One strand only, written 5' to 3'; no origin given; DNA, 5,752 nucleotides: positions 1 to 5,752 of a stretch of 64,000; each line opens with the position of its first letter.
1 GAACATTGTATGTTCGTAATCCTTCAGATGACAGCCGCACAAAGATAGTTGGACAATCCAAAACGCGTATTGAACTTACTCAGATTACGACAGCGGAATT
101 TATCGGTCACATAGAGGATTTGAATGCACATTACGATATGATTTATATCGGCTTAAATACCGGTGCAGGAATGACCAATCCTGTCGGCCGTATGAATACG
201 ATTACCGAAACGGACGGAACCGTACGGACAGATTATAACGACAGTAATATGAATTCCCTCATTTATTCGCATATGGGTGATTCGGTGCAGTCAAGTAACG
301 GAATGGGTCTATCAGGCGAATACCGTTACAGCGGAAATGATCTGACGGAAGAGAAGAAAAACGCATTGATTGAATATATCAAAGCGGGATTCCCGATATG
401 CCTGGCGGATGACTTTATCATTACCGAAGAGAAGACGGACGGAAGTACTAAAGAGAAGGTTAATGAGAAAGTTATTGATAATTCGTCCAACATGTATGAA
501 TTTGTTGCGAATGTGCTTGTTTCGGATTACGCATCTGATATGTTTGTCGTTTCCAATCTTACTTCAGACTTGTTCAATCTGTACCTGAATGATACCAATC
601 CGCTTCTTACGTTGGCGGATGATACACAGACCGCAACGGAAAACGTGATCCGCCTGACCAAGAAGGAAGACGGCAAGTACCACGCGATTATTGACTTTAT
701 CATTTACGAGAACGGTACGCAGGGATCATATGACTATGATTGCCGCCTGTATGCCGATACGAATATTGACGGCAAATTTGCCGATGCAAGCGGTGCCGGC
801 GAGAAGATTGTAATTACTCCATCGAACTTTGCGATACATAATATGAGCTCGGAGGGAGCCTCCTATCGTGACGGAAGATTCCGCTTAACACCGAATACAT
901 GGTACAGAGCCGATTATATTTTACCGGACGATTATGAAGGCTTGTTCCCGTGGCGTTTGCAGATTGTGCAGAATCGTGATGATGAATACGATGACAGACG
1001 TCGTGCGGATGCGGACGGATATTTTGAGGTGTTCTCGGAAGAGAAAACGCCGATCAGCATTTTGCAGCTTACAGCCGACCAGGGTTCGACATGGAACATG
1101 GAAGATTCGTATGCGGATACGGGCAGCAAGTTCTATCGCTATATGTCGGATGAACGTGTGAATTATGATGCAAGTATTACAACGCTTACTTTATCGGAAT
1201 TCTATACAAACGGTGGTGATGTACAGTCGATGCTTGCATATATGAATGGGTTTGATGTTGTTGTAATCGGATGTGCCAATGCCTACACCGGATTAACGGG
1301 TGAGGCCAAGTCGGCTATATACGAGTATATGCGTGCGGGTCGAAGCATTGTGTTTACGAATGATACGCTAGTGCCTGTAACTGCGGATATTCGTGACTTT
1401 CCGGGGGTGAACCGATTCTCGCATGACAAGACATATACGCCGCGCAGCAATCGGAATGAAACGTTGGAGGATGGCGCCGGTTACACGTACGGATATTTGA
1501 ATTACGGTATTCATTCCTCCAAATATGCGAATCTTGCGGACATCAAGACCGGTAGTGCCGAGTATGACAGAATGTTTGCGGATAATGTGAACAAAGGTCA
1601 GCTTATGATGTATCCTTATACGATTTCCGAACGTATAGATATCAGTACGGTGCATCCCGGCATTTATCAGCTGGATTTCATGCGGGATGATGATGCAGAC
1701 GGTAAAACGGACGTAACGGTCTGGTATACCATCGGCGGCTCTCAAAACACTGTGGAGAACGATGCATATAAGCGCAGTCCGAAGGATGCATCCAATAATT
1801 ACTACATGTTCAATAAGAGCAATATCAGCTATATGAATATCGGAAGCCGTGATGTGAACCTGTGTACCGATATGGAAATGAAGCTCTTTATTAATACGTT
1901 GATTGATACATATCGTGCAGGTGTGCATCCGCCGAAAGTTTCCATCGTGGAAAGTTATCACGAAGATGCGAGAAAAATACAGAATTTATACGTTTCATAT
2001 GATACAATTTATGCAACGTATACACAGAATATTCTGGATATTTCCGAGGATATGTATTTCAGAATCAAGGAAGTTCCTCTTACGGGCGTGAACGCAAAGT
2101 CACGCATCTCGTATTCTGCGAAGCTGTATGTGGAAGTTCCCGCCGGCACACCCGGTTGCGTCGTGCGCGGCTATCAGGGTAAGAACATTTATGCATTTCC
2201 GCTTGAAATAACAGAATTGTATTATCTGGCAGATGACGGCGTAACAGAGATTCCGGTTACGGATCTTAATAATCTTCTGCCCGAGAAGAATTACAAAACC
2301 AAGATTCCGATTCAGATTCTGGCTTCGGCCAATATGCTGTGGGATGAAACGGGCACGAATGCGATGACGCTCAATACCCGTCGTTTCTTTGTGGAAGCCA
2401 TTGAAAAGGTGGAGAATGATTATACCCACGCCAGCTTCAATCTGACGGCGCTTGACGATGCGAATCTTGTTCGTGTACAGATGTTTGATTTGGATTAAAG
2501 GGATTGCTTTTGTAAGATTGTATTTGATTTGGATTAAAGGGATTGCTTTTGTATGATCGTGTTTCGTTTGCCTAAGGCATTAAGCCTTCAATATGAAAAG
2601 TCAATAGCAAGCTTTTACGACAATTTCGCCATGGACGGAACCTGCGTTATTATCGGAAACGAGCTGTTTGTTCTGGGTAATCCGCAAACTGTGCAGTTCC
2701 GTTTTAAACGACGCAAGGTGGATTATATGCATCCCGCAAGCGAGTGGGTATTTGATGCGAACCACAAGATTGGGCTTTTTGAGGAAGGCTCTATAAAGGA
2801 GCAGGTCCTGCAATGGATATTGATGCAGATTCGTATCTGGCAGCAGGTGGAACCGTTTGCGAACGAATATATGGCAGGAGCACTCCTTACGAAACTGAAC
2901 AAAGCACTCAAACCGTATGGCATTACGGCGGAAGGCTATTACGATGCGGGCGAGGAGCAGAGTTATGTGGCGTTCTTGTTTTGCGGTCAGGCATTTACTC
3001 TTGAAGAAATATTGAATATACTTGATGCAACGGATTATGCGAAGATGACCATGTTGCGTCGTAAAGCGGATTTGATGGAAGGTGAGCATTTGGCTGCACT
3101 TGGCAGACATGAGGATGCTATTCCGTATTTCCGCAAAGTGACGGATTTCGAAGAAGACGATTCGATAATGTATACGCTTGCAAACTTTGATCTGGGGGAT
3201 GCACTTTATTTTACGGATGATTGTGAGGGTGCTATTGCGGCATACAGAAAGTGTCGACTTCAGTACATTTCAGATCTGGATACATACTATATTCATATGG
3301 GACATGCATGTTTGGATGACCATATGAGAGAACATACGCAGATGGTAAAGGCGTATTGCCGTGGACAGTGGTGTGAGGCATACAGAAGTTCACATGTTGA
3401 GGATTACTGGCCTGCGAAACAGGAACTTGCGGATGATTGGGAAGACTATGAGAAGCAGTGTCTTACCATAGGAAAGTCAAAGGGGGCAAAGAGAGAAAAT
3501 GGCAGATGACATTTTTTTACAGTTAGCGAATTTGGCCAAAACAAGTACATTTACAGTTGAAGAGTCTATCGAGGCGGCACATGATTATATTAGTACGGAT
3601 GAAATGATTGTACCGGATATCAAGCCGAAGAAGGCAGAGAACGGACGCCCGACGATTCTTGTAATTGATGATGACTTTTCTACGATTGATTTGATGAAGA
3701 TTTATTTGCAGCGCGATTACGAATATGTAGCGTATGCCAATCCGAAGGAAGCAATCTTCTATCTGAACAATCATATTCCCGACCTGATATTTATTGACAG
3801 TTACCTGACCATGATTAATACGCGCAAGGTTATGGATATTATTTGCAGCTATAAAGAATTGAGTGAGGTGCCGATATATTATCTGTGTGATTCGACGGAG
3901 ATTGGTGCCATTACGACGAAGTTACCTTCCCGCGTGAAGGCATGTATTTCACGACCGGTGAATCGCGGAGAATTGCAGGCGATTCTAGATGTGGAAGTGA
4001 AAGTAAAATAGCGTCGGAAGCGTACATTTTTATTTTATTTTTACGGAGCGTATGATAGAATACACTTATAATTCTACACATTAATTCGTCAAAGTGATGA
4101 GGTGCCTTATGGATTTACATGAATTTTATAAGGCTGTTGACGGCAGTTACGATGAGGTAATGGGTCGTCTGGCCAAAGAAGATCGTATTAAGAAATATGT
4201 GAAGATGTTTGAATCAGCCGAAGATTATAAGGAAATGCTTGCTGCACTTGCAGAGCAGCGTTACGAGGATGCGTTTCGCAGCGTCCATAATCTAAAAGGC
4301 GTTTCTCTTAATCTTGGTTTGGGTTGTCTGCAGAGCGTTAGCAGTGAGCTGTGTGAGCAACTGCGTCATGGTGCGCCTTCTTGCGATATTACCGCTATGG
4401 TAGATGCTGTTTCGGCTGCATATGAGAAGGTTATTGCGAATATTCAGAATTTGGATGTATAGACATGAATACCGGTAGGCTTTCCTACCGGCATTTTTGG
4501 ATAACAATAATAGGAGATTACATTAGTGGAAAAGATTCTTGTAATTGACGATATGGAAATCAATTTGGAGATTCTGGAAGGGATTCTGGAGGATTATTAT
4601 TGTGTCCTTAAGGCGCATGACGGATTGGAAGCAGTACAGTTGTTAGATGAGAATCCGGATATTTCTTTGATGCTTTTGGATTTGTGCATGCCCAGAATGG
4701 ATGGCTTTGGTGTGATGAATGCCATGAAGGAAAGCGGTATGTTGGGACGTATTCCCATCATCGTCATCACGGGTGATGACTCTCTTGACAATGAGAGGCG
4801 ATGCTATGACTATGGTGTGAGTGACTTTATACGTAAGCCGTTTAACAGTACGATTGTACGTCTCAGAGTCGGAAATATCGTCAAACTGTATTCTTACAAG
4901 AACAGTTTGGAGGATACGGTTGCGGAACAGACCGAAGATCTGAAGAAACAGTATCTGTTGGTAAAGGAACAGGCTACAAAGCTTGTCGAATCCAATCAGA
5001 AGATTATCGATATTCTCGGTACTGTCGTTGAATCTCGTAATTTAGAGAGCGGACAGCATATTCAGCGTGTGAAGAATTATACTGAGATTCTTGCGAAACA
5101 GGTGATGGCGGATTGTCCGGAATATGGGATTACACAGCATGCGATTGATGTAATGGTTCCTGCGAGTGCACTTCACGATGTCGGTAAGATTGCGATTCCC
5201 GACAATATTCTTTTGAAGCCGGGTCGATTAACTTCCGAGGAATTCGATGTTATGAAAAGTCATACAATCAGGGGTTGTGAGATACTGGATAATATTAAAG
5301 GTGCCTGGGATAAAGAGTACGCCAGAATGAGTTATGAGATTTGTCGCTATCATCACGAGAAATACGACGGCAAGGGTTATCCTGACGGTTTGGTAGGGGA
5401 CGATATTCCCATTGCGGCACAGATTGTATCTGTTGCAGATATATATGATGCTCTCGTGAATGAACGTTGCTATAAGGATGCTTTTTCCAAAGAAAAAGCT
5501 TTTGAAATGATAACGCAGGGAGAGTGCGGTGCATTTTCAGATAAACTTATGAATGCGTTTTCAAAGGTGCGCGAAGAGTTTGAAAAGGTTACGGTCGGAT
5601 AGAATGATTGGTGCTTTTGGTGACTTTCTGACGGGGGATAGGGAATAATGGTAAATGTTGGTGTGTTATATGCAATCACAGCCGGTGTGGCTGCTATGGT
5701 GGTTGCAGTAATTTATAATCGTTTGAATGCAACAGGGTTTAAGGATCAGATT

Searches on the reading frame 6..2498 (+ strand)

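Call 9: search_protein_families(library=pfam, proteins=[window:6-2498:+])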
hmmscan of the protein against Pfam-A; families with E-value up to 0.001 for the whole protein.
window:6-2498:+ (830 aa): 1 family
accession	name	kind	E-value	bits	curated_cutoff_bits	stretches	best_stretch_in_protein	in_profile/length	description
PF16480.10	DUF5057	-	3.3e-33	116.1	27.9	1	111-453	1-378/378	Domain of unknown function (DUF5057)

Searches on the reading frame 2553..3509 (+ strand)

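Call 9: search_protein_families(library=pfam, proteins=[window:2553-3509:+])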
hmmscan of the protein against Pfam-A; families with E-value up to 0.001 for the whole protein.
window:2553-3509:+ (318 aa): 2 families
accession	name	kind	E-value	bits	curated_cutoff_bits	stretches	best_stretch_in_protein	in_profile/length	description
PF07719.23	TPR_2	-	0.00054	20.3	27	0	176-199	7-30/34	Tetratricopeptide repeat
PF13181.12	TPR_8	-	0.00085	19.8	25.7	0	182-202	13-33/34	Tetratricopeptide repeat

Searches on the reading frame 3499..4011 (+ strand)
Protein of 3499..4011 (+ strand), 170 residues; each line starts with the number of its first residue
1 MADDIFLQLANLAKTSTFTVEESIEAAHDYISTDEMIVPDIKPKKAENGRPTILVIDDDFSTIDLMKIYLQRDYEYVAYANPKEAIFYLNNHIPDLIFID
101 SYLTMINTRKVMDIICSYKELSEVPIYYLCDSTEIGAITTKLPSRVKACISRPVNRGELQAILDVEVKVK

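Call 9: search_protein_families(library=pfam, proteins=[window:3499-4011:+])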
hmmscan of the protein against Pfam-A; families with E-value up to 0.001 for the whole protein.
window:3499-4011:+ (170 aa): 1 family
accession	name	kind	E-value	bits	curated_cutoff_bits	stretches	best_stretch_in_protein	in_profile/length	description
PF00072.30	Response_reg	-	2.3e-08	34.6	30.2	1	53-163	1-110/111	Response regulator receiver domain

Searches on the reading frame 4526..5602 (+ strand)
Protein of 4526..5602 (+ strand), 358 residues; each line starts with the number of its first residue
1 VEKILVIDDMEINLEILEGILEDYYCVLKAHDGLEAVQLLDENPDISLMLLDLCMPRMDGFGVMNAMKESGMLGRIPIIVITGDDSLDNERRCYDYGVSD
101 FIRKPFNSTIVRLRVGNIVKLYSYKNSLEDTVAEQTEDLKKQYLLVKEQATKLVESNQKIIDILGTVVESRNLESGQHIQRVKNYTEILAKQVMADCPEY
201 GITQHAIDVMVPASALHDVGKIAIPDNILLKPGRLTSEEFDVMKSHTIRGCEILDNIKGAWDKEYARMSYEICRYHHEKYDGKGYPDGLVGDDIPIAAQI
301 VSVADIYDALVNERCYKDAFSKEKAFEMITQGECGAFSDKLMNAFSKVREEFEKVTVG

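Call 9: search_protein_families(library=pfam, proteins=[window:4526-5602:+])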
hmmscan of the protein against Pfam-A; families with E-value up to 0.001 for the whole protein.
window:4526-5602:+ (358 aa): 3 families
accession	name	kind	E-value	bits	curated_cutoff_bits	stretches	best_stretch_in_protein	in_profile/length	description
PF13487.12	HD_5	-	4.4e-28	98.6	27.2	1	208-331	40-160/170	HD domain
PF00072.30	Response_reg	-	1.2e-20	74.1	30.2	1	4-108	1-103/111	Response regulator receiver domain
PF01966.28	HD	-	1.2e-15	58.3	22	1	177-309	3-115/116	HD domain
